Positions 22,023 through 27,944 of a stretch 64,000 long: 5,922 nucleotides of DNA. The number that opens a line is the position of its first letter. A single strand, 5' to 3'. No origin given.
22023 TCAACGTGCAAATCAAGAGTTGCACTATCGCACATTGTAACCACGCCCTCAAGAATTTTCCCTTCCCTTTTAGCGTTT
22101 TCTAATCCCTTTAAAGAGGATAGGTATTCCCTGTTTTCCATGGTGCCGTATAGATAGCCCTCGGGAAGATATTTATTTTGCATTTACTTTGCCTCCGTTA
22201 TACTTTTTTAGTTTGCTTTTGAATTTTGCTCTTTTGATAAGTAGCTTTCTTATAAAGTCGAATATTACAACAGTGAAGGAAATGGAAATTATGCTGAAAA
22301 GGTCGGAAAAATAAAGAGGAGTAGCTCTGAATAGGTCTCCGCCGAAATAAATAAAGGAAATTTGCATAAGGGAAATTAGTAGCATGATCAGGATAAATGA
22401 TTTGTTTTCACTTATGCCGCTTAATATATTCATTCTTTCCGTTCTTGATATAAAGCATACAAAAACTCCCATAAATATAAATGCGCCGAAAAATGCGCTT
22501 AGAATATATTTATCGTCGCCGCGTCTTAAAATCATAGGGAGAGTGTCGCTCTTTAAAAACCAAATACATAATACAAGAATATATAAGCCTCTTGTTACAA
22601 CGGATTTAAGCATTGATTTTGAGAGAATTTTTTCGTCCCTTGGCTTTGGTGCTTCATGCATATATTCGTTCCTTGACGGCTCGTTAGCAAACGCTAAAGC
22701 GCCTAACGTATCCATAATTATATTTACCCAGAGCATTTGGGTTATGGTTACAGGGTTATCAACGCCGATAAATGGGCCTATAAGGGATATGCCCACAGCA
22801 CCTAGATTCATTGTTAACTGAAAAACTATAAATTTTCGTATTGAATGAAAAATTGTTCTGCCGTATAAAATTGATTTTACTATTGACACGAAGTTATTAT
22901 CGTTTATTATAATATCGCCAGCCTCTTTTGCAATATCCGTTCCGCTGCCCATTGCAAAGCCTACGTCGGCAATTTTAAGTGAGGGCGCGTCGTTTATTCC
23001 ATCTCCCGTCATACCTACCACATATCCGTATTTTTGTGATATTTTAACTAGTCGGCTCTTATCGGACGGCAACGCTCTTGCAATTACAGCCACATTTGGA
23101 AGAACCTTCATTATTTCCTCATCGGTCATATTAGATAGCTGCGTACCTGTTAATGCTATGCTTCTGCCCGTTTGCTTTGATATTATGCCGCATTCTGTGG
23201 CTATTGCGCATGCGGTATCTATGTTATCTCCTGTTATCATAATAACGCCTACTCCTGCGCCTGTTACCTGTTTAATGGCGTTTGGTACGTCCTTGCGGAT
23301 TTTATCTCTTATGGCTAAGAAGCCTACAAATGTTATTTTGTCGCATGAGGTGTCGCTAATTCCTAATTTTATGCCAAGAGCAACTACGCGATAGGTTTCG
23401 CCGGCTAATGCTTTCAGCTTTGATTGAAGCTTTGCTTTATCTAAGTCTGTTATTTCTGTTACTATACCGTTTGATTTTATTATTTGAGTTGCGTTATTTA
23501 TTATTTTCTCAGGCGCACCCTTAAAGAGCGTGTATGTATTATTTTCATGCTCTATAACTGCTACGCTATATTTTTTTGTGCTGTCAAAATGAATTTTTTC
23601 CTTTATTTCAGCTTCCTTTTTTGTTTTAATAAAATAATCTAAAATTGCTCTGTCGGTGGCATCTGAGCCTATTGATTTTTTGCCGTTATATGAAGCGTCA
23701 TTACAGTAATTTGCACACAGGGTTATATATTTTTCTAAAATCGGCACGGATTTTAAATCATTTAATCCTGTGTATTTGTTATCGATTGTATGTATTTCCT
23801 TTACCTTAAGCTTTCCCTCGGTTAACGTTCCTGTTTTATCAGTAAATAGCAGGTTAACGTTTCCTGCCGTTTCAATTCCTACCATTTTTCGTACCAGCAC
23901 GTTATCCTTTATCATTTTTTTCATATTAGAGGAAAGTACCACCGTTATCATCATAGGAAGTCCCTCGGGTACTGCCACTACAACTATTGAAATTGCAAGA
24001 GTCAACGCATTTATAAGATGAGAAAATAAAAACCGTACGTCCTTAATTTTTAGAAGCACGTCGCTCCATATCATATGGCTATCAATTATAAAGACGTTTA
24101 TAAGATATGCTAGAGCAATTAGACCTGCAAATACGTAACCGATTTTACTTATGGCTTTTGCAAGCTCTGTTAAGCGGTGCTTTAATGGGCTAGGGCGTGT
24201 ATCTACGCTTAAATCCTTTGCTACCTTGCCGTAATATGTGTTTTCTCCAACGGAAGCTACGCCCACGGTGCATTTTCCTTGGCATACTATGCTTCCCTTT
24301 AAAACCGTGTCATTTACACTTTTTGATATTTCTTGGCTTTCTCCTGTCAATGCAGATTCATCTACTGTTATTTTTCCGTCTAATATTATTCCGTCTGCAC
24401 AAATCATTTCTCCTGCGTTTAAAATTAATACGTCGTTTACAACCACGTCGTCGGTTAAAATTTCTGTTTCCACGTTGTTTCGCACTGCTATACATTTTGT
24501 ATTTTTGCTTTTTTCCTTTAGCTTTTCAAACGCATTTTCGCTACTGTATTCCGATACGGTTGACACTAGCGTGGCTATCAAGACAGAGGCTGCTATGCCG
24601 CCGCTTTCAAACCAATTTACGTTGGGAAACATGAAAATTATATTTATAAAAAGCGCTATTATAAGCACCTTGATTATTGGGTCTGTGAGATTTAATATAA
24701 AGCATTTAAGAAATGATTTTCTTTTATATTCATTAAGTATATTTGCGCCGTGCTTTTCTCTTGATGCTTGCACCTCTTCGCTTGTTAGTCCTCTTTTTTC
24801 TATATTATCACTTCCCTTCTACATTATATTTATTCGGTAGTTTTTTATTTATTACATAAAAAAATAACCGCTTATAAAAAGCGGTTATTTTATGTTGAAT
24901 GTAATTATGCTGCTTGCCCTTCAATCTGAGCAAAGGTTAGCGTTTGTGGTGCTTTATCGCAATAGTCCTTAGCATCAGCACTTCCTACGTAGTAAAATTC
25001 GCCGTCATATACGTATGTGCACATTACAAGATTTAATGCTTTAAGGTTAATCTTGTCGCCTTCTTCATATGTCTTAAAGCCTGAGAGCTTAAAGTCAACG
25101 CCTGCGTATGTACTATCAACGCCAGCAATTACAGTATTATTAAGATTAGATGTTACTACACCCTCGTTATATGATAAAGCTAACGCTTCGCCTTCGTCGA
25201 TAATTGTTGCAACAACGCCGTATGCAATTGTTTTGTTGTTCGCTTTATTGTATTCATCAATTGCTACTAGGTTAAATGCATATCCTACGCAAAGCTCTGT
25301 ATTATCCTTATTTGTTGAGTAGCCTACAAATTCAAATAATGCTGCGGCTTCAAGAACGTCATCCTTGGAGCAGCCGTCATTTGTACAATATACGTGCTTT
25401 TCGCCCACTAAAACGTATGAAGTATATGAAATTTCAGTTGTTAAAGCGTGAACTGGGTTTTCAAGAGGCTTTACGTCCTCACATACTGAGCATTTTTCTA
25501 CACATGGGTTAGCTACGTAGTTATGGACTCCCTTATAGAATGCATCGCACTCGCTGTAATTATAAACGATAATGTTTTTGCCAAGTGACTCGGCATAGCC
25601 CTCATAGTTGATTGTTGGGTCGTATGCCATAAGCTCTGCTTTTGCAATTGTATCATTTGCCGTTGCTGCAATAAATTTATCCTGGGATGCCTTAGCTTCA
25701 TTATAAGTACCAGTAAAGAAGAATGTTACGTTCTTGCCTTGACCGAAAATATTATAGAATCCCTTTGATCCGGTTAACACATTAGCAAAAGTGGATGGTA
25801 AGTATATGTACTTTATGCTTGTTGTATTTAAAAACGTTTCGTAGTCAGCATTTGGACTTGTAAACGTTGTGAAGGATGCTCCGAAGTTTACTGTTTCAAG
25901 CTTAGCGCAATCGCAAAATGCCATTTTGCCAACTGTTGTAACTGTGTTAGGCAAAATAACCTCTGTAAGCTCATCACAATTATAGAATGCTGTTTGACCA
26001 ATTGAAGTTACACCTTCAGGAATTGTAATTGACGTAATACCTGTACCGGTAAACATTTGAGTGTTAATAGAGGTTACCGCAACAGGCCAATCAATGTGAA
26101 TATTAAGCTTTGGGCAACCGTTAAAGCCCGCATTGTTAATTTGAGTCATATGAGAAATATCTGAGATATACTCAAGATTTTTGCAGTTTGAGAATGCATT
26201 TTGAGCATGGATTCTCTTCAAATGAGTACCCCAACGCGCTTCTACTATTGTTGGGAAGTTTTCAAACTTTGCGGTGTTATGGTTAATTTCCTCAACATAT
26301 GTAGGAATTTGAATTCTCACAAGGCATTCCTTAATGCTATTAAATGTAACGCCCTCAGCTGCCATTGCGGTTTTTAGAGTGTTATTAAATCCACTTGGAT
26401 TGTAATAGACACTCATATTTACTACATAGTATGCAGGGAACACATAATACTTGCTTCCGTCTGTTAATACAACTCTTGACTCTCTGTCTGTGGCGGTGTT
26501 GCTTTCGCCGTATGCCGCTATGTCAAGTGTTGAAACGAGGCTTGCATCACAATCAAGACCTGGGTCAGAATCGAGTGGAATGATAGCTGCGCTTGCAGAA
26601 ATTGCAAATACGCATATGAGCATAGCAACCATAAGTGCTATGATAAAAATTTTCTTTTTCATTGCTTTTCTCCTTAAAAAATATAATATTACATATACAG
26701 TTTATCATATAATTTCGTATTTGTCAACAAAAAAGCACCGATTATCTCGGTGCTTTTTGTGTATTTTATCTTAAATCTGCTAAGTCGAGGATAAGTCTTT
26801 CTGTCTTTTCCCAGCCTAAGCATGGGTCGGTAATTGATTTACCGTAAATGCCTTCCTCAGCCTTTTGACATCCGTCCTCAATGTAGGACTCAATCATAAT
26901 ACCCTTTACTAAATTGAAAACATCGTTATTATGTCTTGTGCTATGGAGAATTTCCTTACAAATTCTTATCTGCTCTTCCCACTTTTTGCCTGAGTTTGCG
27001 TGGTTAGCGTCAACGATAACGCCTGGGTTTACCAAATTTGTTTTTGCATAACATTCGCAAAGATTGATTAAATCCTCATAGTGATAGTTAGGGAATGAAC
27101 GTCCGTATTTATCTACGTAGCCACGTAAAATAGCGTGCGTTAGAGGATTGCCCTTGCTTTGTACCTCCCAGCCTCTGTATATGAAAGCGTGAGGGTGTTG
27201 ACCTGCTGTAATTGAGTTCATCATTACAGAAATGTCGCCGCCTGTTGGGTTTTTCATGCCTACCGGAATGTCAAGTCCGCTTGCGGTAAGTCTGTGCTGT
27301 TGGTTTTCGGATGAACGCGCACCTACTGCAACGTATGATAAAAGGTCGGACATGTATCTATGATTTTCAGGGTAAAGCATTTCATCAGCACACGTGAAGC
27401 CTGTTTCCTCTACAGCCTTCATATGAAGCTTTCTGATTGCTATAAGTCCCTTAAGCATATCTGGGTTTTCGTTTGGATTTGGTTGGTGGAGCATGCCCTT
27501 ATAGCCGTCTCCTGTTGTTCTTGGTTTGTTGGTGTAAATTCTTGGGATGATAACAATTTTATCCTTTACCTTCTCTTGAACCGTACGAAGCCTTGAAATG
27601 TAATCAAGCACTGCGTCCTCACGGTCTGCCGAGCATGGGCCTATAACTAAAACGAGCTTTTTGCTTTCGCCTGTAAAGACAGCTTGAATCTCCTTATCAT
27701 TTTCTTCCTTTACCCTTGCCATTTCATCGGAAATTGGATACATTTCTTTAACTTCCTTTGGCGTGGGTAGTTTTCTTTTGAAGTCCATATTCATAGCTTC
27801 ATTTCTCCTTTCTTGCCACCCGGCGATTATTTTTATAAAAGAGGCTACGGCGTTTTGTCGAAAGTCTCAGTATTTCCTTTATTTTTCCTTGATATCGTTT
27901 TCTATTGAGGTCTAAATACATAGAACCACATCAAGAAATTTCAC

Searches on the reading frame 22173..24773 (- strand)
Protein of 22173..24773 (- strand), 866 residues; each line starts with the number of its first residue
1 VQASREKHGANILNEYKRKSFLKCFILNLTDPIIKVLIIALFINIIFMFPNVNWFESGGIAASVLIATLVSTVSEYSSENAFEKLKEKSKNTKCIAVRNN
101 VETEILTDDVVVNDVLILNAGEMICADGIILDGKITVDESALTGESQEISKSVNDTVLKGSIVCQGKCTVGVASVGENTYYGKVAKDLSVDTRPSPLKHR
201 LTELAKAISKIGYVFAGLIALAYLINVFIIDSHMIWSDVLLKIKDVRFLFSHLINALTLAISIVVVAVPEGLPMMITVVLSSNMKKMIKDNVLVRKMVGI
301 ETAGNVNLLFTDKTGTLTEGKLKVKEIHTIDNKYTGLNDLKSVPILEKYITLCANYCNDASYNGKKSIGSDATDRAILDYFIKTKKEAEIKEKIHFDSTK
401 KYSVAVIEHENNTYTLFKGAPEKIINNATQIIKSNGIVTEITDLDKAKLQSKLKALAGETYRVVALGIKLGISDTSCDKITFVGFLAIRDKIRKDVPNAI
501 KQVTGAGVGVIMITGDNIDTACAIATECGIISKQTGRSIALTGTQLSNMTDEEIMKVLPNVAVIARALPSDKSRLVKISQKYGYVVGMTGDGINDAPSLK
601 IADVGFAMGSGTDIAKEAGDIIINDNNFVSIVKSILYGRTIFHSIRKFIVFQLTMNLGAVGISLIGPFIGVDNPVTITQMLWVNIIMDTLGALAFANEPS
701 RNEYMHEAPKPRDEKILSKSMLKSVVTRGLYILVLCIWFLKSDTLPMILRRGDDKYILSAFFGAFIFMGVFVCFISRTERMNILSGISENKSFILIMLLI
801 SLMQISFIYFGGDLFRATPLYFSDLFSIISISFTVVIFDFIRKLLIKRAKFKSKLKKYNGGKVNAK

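Call 77: search_protein_families(library=pfam, proteins=[window:22173-24773:-], max_evalue=0.00001)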
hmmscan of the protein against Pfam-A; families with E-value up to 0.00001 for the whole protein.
window:22173-24773:- (866 aa): 5 families
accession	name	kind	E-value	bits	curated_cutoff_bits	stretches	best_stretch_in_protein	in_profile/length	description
PF00122.25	E1-E2_ATPase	-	4.4e-36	124.5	28.1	1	92-289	5-180/181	E1-E2 ATPase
PF00689.26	Cation_ATPase_C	-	1.3e-31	110.2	27.3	1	674-845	3-175/175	Cation transporting ATPase, C-terminus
PF00702.32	Hydrolase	-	6.3e-11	43.5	26.4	1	307-603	2-191/191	haloacid dehalogenase-like hydrolase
PF13246.12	Cation_ATPase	-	2.4e-08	34.3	21.7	1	357-431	3-91/91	Cation transport ATPase (P-type)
PF00690.31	Cation_ATPase_N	-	6.3e-07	29.4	20.4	1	3-42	28-67/69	Cation transporter/ATPase, N-terminus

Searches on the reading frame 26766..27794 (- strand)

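Call 77: search_protein_families(library=pfam, proteins=[window:26766-27794:-], max_evalue=0.00001)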
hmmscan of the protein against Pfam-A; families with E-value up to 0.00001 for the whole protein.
window:26766-27794:- (342 aa): 1 family
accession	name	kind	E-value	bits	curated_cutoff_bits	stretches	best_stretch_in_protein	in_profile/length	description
PF00793.26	DAHP_synth_1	-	4e-46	157.5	25.5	1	34-333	8-267/270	DAHP synthetase I family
